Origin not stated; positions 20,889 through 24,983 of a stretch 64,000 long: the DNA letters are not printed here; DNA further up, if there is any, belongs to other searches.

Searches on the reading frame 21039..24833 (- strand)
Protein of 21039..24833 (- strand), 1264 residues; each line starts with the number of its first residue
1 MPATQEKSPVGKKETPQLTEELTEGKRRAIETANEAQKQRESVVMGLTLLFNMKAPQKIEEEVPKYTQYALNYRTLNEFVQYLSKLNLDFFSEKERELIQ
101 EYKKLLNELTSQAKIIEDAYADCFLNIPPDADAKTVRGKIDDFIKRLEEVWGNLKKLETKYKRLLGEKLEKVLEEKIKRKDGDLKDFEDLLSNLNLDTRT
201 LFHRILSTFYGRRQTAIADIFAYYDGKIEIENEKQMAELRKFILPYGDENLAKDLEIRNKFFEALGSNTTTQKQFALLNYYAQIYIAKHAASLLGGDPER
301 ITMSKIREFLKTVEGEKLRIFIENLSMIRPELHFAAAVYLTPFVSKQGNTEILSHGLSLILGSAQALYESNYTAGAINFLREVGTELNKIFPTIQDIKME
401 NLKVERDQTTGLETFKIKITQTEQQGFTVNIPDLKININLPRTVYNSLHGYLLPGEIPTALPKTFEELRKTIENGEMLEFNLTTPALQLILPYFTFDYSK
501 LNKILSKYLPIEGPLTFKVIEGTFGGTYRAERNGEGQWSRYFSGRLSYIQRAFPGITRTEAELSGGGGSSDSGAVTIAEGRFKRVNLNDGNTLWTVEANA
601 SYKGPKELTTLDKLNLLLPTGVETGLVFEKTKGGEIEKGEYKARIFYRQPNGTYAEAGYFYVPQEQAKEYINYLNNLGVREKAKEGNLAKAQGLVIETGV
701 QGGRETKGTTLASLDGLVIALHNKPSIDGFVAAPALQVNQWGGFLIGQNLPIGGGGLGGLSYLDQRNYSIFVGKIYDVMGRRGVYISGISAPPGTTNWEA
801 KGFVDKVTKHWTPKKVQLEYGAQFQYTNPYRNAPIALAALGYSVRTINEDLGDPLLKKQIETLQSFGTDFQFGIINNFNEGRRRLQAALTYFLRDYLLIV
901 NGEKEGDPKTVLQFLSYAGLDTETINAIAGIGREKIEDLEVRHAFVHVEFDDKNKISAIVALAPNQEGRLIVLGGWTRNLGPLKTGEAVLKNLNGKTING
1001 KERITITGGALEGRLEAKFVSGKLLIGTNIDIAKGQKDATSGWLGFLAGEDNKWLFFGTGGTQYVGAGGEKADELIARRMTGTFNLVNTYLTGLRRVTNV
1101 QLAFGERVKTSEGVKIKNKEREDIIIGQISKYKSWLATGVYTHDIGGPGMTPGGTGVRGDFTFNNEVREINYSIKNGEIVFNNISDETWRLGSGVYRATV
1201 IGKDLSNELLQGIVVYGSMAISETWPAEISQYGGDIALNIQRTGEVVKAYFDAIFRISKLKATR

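Call 6: search_protein_families(library=pfam, proteins=[window:21039-24833:-], max_evalue=0.1)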
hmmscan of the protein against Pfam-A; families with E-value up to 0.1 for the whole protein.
window:21039-24833:- (1264 aa): 1 family
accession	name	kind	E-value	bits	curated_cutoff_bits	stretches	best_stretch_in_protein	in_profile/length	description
PF01565.28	FAD_binding_4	-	0.045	13.9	26.4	0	948-1026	5-88/139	FAD binding domain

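Call 18: search_protein_families(library=ncbifam, proteins=[window:21039-24833:-], max_evalue=0.1)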
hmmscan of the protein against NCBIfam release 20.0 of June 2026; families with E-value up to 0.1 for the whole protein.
window:21039-24833:- (1264 aa): 2 families
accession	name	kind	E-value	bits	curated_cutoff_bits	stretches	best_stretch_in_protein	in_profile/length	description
NF033928.1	alph_xenorhab_A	subfamily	0.0036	16.6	125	1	131-187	143-200/339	alpha-xenorhabdolysin family binary toxin subunit A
NF010563.0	PRK13958.1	equivalog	0.022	14.2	234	1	1116-1185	103-167/210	phosphoribosylanthranilate isomerase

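Call 61: search_solved_structures(query=window:21039-24833:-, max_evalue=1)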
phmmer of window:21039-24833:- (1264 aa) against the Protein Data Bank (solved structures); distinct sequences matched with E-value up to 1: 1.
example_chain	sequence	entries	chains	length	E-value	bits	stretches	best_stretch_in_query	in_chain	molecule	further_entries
7yh3_A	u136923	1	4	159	0.42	11.4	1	96-189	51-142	TRAPPC3 from Thorarchaeota SMTZ1-45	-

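Call 85: search_protein_families(library=phrogs, proteins=[window:21039-24833:-], max_evalue=0.01)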
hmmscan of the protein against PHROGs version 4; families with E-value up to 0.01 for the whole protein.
window:21039-24833:- (1264 aa): 0 families
